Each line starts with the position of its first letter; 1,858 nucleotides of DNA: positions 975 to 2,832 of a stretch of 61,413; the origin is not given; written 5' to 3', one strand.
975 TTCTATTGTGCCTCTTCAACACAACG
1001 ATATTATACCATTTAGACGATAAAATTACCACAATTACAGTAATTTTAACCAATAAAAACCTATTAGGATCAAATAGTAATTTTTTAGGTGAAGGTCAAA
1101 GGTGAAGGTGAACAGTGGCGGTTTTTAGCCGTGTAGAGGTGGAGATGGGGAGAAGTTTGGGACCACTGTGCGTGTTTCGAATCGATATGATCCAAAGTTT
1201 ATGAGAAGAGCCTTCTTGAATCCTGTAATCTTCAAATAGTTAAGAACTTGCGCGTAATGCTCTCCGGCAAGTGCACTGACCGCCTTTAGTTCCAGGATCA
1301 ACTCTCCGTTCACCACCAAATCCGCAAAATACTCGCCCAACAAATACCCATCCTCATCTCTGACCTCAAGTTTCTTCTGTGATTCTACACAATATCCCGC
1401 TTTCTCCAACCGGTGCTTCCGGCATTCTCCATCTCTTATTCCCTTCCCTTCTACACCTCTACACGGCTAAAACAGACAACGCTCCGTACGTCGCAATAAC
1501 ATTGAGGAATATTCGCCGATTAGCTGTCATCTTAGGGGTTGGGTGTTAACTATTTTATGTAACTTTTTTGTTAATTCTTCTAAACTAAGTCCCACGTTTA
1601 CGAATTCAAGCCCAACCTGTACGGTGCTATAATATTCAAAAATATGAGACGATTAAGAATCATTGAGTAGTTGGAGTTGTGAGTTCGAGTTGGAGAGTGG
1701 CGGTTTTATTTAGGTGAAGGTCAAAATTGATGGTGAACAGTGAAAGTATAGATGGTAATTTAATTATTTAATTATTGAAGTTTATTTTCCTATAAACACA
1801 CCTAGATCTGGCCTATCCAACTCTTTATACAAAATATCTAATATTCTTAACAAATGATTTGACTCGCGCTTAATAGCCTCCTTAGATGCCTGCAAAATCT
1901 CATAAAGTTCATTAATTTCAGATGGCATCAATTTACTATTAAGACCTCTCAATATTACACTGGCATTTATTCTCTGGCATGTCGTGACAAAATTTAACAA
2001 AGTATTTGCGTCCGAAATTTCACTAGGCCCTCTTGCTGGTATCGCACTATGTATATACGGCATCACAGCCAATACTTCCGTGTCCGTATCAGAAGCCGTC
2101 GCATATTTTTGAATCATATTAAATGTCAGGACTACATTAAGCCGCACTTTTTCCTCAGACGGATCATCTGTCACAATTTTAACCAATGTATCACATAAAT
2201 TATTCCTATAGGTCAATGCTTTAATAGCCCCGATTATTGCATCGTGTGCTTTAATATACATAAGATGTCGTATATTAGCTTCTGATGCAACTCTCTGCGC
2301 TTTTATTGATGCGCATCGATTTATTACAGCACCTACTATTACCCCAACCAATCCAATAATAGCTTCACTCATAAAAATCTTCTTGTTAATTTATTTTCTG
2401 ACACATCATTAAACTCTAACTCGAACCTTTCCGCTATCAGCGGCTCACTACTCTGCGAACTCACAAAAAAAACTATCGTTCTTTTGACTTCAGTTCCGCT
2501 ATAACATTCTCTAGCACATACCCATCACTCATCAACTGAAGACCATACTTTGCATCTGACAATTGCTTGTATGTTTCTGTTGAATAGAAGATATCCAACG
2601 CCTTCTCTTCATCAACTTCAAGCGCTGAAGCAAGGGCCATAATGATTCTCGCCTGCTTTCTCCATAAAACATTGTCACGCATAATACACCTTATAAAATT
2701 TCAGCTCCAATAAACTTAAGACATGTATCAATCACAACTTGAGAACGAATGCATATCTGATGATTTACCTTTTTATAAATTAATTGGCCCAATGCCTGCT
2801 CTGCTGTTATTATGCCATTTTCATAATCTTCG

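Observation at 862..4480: Mosaic cassette-like accessory island built from shuffled repeat modules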

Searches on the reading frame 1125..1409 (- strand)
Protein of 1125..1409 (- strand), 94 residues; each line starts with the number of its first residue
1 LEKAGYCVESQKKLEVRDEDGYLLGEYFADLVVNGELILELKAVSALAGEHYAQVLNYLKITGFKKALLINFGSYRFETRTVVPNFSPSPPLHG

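Call 8: search_protein_families(library=pfam, proteins=[window:1125-1409:-], max_evalue=0.1)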
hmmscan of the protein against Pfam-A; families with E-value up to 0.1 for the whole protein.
window:1125-1409:- (94 aa): 1 family
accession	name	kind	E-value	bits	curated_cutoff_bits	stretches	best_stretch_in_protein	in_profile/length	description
PF13366.12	PDDEXK_3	-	1.4e-20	74.2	22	1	1-76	35-109/117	PD-(D/E)XK nuclease superfamily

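Call 9: search_protein_families(library=ncbifam, proteins=[window:1125-1409:-], max_evalue=0.1)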
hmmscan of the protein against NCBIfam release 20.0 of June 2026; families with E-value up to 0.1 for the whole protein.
window:1125-1409:- (94 aa): 1 family
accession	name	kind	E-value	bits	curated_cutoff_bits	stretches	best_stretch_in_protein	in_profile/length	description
TIGR04256.1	GxxExxY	subfamily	3.1e-21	75.9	35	1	1-82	34-115/116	GxxExxY protein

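Call 28: find_encoding_contigs(protein=window:1125-1409:-, flank=6000, max_places=10)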
Protein window:1125-1409:- (94 aa): 2 contigs read that carry it; 2 places shown.
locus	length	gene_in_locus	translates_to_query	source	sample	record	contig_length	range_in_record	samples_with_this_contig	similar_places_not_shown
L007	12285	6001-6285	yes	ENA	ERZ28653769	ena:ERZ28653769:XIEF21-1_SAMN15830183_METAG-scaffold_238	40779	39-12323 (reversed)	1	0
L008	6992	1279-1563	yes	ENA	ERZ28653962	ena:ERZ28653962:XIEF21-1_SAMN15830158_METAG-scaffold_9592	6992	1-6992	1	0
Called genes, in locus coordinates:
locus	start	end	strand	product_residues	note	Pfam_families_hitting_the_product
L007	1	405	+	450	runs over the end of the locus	-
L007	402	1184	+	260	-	PF00288:GHMP_kinases_N, PF08544:GHMP_kinases_C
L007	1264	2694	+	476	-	PF00657:Lipase_GDSL, PF13472:Lipase_GDSL_2, PF14606:Lipase_GDSL_3 (faint), PF00657:Lipase_GDSL, PF13472:Lipase_GDSL_2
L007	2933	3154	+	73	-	-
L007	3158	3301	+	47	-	-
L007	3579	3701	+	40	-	-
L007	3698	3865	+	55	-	-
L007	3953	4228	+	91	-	PF12668:DUF3791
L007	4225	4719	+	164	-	PF13151:DUF3990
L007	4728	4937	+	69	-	-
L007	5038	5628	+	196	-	-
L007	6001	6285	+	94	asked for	PF13366:PDDEXK_3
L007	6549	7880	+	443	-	PF13175:AAA_15 (weak), PF13304:AAA_21, PF13175:AAA_15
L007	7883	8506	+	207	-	-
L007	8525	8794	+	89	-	-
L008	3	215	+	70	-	?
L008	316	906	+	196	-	-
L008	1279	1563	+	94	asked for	PF13366:PDDEXK_3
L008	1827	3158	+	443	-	PF13175:AAA_15 (weak), PF13304:AAA_21, PF13175:AAA_15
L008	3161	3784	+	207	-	-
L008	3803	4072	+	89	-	-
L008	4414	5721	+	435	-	PF13304:AAA_21, PF13175:AAA_15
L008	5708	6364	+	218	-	-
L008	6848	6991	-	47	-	?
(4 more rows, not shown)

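Call 39: find_homologous_proteins(query=window:1161-1409:-, max_evalue=0.00001)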
Query window:1161-1409:- (83 aa): 338 proteins with E <= 0.00001 among 344 candidates; the best 120 are listed.
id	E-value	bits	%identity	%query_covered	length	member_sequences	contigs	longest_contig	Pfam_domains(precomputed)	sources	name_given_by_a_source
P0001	4.0e-44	166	96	100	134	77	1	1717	PF13366.13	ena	-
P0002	9.9e-44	164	96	100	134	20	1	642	PF13366.13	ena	-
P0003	2.5e-43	163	95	100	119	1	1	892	PF13366.13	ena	-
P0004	3.0e-43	163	95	100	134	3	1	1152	PF13366.13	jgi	jgi:GxxExxY protein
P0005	5.8e-42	159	93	100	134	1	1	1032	PF13366.13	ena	-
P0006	2.0e-41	157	92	100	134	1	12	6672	PF13366.13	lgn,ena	-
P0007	3.0e-41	157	93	100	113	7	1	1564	PF13366.13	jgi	jgi:GxxExxY protein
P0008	3.8e-41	156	90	100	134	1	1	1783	PF13366.13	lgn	-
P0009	5.2e-41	156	90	100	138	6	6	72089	PF13366.13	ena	-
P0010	5.6e-41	156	90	100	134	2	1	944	PF13366.13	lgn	-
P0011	5.7e-41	156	90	100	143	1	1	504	PF13366.13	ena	-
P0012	8.2e-41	155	92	100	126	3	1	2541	PF13366.13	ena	-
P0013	9.8e-41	155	92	100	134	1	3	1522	PF13366.13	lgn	-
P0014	9.8e-41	155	92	100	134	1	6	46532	PF13366.13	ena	-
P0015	9.9e-41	155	92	100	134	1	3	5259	PF13366.13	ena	-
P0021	3.5e-40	153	88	100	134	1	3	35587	PF13366.13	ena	-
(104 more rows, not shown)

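Call 40: find_encoding_contigs(protein=P0014, flank=5000, max_places=6)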
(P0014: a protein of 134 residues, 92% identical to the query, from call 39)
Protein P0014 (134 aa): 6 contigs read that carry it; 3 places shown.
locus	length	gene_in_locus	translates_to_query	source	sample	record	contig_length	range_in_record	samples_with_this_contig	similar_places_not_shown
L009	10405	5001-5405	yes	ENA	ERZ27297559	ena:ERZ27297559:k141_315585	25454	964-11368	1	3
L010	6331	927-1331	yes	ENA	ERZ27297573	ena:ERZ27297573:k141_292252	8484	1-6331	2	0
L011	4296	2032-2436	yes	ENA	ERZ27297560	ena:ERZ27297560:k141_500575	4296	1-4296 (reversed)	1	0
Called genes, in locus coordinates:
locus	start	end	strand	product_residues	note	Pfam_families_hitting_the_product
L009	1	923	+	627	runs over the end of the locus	?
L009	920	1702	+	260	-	PF00535:Glycos_transf_2, PF13641:Glyco_tranf_2_3 (weak)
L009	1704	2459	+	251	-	PF03721:UDPG_MGDP_dh_N (faint), PF00984:UDPG_MGDP_dh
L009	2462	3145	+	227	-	PF00849:PseudoU_synth_2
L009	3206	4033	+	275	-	PF00037:Fer4 (faint), PF12837:Fer4_6 (faint), PF12838:Fer4_7 (faint), PF14697:Fer4_21 (weak), PF13187:Fer4_9 (weak), PF13484:Fer4_16 (faint), PF00881:Nitroreductase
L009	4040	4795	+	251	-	PF09674:DUF2400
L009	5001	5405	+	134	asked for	PF13366:PDDEXK_3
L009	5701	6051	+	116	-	PF21956:DUF6922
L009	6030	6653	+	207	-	PF08843:AbiEii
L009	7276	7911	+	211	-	PF14602:Hexapep_2 (faint), PF00132:Hexapep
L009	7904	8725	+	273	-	PF04991:LicD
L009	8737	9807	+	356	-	PF00155:Aminotran_1_2, PF01041:DegT_DnrJ_EryC1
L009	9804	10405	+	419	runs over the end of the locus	PF01467:CTP_transf_like, PF01408:GFO_IDH_MocA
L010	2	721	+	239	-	?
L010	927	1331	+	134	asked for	PF13366:PDDEXK_3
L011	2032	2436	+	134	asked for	PF13366:PDDEXK_3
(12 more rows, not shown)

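Call 41: find_encoding_contigs(protein=P0009, flank=5000, max_places=6)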
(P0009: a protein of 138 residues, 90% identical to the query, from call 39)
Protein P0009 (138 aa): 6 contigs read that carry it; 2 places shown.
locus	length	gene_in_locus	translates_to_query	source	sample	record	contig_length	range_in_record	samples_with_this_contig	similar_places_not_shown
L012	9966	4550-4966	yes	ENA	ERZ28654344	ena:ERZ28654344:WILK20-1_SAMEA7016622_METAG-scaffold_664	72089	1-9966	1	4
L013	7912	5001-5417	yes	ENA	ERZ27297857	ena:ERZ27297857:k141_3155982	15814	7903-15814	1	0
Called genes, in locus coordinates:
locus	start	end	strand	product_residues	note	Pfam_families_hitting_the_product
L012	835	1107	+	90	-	PF04221:RelB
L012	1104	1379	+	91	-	PF15738:YafQ_toxin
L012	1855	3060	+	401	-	PF13173:AAA_14, PF13635:DUF4143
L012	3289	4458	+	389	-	PF13173:AAA_14, PF13635:DUF4143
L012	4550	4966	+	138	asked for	PF13366:PDDEXK_3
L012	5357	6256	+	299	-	PF03279:Lip_A_acyltrans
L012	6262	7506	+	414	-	PF00675:Peptidase_M16, PF05193:Peptidase_M16_C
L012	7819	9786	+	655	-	PF00330:Aconitase, PF00694:Aconitase_C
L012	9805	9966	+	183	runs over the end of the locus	PF00908:dTDP_sugar_isom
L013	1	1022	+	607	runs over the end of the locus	-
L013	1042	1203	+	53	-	-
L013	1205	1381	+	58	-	-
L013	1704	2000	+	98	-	PF02604:PhdYeFM_antitox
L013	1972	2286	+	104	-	PF05016:ParE_toxin (weak)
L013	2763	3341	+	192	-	-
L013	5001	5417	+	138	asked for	PF13366:PDDEXK_3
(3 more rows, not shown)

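Call 42: find_encoding_contigs(protein=P0021, flank=5000, max_places=6)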
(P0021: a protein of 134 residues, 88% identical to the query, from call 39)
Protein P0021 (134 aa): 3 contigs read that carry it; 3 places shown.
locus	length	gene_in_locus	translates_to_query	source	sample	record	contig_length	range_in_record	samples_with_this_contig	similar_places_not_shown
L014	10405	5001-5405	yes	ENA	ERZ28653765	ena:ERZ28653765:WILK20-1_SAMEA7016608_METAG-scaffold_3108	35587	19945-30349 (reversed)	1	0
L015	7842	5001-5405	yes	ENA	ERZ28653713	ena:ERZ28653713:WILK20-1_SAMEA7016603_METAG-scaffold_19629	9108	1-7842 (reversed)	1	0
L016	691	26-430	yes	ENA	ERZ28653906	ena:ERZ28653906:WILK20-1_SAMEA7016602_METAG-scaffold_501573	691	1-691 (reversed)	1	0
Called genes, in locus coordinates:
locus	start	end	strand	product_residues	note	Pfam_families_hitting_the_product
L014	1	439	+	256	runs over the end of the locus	PF01396:Zn_ribbon_Top1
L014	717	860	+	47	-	-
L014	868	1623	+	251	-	PF03721:UDPG_MGDP_dh_N (faint), PF00984:UDPG_MGDP_dh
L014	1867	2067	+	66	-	-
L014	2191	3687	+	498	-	PF13271:DUF4062, PF13749:HATPase_c_4, PF13412:HTH_24 (weak)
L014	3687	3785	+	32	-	-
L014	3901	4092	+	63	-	-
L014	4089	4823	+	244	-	PF06414:Zeta_toxin (faint), PF13671:AAA_33 (faint)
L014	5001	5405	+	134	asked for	PF13366:PDDEXK_3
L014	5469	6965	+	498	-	-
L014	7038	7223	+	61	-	-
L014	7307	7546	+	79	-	-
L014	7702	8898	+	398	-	PF02776:TPP_enzyme_N, PF02775:TPP_enzyme_C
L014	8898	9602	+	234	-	PF00483:NTP_transferase, PF12804:NTP_transf_3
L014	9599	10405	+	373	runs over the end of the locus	PF00266:Aminotran_5, PF01053:Cys_Met_Meta_PP (weak), PF01212:Beta_elim_lyase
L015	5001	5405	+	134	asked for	PF13366:PDDEXK_3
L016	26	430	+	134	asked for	PF13366:PDDEXK_3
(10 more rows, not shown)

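Call 59: search_protein_families(library=pfam, proteins=[L009:5701-6051:+], max_evalue=0.1)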
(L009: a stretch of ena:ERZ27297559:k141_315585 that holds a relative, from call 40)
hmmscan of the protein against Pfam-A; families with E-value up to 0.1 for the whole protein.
L009:5701-6051:+ (116 aa): 1 family
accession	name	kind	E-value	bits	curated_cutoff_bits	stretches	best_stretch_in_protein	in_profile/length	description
PF21956.1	DUF6922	-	1.8e-17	62.9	27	1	33-83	1-51/52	Family of unknown function (DUF6922)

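Call 93: search_dna_similar(query=P0014, collection=plasmids, mode=protein, max_rows=25, max_evalue=1e-8)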
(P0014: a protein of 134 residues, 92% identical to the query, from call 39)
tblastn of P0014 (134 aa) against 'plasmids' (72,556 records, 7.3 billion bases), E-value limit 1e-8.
Records with a match: 5; places in all: 5; records where one place covers at least 80% of the query: 4.
Best place of each record, by identity: <60% 5.
By first word of the organism name: Fusobacteria 1; Sphingomonas 1; Bacteroides 1; Treponema 1; Prevotella 1.
By predicted mobility (MOB-suite, as given by PLSDB): non-mobilizable 5.
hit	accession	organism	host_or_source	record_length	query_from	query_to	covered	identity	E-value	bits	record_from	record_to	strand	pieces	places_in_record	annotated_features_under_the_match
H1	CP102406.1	Fusobacteria bacterium ZRK30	pure culture,cold seep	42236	7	126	90%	45.8%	1e-21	96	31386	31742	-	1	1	GxxExxY protein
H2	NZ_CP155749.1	Sphingomonas parapaucimobilis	Chinese cabbage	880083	6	128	92%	36.8%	2e-14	76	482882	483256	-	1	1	GxxExxY protein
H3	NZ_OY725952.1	Bacteroides finegoldii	-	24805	6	113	81%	40.7%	1e-14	76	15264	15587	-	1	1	GxxExxY protein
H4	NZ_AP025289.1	Treponema saccharophilum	-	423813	7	120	85%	36.9%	2e-12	69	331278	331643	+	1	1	GxxExxY protein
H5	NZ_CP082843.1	Prevotella nigrescens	-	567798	17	113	72%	38.1%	6e-11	66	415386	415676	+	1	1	GxxExxY protein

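Call 94: get_annotated_region(hit=H1, flank=1500)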
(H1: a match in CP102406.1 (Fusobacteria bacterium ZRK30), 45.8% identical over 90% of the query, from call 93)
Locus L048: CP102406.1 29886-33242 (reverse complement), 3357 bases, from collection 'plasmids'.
description: Fusobacteria bacterium ZRK30 plasmid pZRK30-1, complete sequence
organism: Fusobacteria bacterium ZRK30 (NCBI taxid 2970471)
taxonomy: Bacteria; Fusobacteriota; ; ; ; ; Fusobacteria bacterium ZRK30
host: -; source: pure culture,cold seep; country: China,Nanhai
typing (MOB-suite, as given by PLSDB): non-mobilizable
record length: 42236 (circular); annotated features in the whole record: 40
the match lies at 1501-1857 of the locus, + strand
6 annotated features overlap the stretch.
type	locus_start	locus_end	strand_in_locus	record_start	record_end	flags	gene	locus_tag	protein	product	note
CDS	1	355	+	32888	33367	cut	-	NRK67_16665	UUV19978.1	hypothetical protein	-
CDS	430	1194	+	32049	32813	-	-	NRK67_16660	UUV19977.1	ATP-binding protein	-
CDS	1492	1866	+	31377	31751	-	-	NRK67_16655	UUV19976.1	GxxExxY protein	-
CDS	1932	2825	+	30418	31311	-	-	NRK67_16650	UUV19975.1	metal-dependent hydrolase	-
CDS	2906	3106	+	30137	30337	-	-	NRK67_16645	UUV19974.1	hypothetical protein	-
CDS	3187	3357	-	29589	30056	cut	-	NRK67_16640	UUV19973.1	hypothetical protein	-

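Call 95: get_annotated_region(hit=H4, flank=1500)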
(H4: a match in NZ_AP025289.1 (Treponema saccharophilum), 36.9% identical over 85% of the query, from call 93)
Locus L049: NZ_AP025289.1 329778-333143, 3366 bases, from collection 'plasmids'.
description: Treponema saccharophilum strain JCM 32279 plasmid pTS1, complete sequence
organism: Treponema saccharophilum (NCBI taxid 165)
taxonomy: Bacteria; Spirochaetota; Spirochaetia; Spirochaetales; Treponemataceae; Treponema; Treponema saccharophilum
host: -; source: -; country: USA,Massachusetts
typing (MOB-suite, as given by PLSDB): non-mobilizable
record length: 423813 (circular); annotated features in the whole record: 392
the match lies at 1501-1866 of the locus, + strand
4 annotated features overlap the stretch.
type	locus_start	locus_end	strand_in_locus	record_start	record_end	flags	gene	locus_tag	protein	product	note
CDS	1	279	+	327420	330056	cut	-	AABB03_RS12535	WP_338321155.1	SUMF1/EgtB/PvdO family nonheme iron enzyme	-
CDS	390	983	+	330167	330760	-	-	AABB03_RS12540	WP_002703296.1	hypothetical protein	-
CDS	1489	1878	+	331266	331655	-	-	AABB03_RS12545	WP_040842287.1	GxxExxY protein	-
CDS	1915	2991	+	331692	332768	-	-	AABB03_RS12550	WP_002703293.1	Fic family protein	-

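Call 96: get_annotated_region(hit=H3, flank=1500)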
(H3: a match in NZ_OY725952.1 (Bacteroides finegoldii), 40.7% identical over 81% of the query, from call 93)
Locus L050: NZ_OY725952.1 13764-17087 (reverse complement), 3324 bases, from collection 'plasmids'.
description: Bacteroides finegoldii strain Bacteroides finegoldii TSDC17.2-1.1 plasmid 50, complete sequence
organism: Bacteroides finegoldii (NCBI taxid 338188)
taxonomy: Bacteria; Bacteroidota; Bacteroidia; Bacteroidales; Bacteroidaceae; Bacteroides; Bacteroides finegoldii
host: -; source: -; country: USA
typing (MOB-suite, as given by PLSDB): non-mobilizable
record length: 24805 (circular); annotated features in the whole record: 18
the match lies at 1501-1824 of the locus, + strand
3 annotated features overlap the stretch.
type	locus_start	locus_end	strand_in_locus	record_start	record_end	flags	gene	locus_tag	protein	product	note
CDS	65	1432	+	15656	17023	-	radA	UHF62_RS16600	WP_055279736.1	DNA repair protein RadA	GO:0006281 - DNA repair [Evidence IEA]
CDS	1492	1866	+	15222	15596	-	-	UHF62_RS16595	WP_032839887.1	GxxExxY protein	-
CDS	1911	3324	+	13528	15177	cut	-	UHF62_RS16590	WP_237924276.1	FAD-dependent protein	-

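Call 107: search_protein_families(library=padloc, proteins=[window:1125-1409:-, P0014, L009:5701-6051:+, L009:6030-6653:+], max_evalue=0.01)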
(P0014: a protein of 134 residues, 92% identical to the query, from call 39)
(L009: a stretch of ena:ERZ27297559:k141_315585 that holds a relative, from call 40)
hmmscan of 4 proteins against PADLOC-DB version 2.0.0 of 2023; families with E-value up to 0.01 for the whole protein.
window:1125-1409:- (94 aa): 1 family
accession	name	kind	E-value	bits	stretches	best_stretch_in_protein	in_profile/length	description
PDLC03599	REase_MTase_IIG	-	0.0052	12.7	1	10-73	45-111/959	Type IIG restriction enzyme-methyltransferase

P0014 (134 aa): 0 families

L009:5701-6051:+ (116 aa): 0 families

L009:6030-6653:+ (207 aa): 4 families
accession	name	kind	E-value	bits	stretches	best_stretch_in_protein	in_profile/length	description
PDLC02305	AbiEii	-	1e-05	23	0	103-145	152-194/306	AbiEii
PDLC02307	AbiEii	-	0.00015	19.6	1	107-146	110-149/219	AbiEii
PDLC02328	AbiEii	-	0.00048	18.1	0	109-146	109-146/203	AbiEii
PDLC02313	AbiEii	-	0.0031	15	0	119-144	166-191/254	AbiEii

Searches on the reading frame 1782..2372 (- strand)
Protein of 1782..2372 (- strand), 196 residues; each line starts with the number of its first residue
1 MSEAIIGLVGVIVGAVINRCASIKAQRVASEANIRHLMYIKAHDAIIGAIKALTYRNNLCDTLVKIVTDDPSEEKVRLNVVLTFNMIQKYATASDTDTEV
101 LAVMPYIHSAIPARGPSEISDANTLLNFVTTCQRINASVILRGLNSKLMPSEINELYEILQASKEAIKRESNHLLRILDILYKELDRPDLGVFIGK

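Call 8: search_protein_families(library=pfam, proteins=[window:1782-2372:-], max_evalue=0.1)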
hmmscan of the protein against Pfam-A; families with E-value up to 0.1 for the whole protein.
window:1782-2372:- (196 aa): 1 family
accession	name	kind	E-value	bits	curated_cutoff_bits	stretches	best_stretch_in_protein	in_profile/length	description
PF18552.7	PheRS_DBD1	-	0.098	12.9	26.2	0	42-57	31-46/59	PheRS DNA binding domain 1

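Call 9: search_protein_families(library=ncbifam, proteins=[window:1782-2372:-], max_evalue=0.1)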
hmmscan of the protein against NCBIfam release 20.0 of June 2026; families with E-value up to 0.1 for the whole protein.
window:1782-2372:- (196 aa): 0 families

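Call 27: find_encoding_contigs(protein=window:1782-2372:-, flank=6000, max_places=10)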
Protein window:1782-2372:- (196 aa): 1 contig read that carries it; 1 place shown.
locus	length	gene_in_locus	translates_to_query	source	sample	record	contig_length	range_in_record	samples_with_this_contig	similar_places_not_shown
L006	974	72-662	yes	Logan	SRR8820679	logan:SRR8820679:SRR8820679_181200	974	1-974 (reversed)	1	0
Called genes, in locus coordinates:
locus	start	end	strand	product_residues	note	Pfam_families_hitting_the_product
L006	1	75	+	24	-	?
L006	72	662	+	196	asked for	-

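Call 30: search_protein_families(library=padloc, proteins=[window:1782-2372:-], max_evalue=0.01)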
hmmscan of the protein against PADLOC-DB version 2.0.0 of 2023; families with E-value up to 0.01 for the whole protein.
window:1782-2372:- (196 aa): 1 family
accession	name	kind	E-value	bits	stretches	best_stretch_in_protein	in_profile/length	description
PDLC05063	PDC-S67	-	0.003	15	1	1-37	1-37/203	-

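Call 92: search_protein_families(library=phrogs, proteins=[window:1782-2372:-], max_evalue=0.01)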
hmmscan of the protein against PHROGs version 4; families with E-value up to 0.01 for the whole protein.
window:1782-2372:- (196 aa): 0 families

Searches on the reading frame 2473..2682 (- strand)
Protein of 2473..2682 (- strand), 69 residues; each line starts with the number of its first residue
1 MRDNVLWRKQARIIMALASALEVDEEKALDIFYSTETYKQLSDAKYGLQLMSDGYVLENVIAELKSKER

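Call 8: search_protein_families(library=pfam, proteins=[window:2473-2682:-], max_evalue=0.1)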
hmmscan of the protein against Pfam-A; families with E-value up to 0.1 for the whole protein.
window:2473-2682:- (69 aa): 0 families

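Call 9: search_protein_families(library=ncbifam, proteins=[window:2473-2682:-], max_evalue=0.1)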
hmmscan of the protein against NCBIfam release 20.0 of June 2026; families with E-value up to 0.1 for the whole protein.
window:2473-2682:- (69 aa): 0 families

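Call 92: search_protein_families(library=phrogs, proteins=[window:2473-2682:-], max_evalue=0.01)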
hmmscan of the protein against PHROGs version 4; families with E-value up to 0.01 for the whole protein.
window:2473-2682:- (69 aa): 0 families

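Call 107: search_protein_families(library=padloc, proteins=[window:2473-2682:-], max_evalue=0.01)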
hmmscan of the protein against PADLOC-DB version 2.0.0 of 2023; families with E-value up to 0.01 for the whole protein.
window:2473-2682:- (69 aa): 6 families
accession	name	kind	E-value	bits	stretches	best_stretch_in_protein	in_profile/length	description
PDLC04442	PDC-M13C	-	4.6e-11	41.1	1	6-67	8-69/75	-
PDLC04444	PDC-M13C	-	4.5e-07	28.1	1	13-63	15-65/76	-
PDLC04443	PDC-M13C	-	7.8e-06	24.1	1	5-64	16-75/77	-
PDLC04440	PDC-M13B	-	4e-05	21.7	1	11-53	14-56/81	-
PDLC04439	PDC-M13B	-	0.0042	15.4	1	11-45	15-49/79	-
PDLC04441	PDC-M13C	-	0.0059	14.8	1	9-43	17-51/74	-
